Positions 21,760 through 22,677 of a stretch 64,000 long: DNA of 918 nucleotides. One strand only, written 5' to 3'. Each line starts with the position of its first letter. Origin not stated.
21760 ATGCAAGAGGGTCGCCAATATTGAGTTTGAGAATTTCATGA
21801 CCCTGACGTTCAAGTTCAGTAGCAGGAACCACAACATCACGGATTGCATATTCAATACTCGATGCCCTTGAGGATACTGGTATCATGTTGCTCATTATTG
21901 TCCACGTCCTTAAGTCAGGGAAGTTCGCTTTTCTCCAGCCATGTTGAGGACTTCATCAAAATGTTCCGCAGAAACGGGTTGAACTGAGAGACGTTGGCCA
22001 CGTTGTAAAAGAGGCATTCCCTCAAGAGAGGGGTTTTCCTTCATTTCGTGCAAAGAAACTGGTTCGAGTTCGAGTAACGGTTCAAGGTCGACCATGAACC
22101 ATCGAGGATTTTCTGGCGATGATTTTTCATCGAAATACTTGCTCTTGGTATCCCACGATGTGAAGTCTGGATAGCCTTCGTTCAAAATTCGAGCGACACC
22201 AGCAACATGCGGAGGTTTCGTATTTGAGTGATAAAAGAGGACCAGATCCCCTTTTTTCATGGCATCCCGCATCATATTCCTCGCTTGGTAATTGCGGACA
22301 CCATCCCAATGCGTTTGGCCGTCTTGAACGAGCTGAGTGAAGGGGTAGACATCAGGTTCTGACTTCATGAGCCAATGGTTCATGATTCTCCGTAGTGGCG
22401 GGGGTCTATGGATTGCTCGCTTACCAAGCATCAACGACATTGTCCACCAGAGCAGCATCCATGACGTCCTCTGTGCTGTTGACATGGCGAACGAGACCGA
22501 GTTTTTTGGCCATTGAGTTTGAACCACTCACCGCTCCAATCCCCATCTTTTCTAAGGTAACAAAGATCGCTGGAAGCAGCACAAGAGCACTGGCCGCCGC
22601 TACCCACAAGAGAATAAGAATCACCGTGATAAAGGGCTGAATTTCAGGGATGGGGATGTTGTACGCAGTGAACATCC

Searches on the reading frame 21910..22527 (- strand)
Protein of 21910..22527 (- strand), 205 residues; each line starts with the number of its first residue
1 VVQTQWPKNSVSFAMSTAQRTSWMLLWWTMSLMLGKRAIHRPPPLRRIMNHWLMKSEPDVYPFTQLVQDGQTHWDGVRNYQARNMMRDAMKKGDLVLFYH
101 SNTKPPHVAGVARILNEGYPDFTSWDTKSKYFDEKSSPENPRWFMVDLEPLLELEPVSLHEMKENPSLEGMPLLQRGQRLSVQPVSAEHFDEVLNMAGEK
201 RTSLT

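Call 75: search_protein_families(library=pfam, proteins=[window:21910-22527:-], max_evalue=0.00001)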
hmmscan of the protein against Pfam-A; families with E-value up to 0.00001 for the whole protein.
window:21910-22527:- (205 aa): 1 family
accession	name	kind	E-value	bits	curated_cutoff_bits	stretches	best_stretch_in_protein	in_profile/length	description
PF01878.24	EVE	-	1.9e-53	180.8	23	1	50-196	1-145/145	EVE domain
